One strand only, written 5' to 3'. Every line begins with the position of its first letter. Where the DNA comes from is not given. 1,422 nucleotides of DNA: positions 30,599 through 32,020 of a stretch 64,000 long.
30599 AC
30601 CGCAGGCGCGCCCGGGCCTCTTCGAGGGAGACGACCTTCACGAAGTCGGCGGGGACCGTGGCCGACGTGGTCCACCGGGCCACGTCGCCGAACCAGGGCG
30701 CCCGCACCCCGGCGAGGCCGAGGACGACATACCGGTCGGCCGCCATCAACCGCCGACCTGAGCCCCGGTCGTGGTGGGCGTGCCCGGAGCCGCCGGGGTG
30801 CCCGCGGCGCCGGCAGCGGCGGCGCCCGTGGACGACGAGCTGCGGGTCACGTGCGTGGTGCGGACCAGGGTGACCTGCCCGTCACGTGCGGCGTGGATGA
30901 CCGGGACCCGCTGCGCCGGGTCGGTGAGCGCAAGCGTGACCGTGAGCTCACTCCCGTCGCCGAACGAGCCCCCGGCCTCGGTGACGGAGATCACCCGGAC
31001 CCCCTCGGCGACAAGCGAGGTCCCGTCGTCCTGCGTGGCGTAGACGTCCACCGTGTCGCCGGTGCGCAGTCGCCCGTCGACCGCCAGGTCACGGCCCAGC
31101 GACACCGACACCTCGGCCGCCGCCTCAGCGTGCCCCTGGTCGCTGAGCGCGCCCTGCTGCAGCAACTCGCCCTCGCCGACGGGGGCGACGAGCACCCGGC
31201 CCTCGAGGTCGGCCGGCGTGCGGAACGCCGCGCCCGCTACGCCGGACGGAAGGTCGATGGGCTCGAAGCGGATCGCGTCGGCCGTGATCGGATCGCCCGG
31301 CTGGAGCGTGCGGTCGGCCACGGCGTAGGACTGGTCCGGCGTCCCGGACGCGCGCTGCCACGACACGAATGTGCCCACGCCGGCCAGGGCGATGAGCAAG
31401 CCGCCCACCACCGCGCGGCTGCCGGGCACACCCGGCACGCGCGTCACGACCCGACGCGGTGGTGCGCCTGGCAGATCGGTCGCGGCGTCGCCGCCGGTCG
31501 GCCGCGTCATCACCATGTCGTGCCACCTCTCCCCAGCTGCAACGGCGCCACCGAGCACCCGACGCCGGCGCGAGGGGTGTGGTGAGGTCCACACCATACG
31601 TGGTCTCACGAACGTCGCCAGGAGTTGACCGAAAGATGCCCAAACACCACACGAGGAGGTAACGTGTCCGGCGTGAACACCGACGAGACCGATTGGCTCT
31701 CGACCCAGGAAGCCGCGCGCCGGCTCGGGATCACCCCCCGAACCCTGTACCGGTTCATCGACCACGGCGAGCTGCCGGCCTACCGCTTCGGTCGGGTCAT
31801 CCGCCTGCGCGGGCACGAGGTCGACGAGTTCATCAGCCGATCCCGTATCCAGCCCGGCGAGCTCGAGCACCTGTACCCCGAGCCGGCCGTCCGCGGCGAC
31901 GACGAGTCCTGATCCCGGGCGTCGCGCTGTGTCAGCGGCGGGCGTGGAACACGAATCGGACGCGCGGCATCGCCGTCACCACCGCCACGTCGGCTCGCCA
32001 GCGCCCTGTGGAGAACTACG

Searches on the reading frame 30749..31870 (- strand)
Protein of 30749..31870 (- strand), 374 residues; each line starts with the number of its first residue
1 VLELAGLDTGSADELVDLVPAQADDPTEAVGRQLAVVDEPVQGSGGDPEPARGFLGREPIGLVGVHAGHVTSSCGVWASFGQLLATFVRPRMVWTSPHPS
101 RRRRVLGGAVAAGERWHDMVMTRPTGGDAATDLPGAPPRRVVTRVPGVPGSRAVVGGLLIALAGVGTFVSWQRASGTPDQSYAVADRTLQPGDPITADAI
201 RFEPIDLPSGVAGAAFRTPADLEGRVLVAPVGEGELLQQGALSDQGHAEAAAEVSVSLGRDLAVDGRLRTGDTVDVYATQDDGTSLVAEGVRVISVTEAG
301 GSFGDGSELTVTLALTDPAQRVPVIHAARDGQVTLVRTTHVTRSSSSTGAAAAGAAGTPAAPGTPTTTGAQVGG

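Call 88: search_protein_families(library=pfam, max_evalue=0.001, proteins=[window:30749-31870:-])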
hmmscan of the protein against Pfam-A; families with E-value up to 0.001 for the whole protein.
window:30749-31870:- (374 aa): 2 families
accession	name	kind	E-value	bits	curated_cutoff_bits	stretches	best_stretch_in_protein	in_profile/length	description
PF08666.17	SAF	-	6.3e-07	30.3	21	1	182-239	3-59/63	SAF domain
PF16976.10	RcpC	-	6.8e-06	26.4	28.8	1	253-336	13-112/114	Flp pilus assembly protein RcpC/CpaB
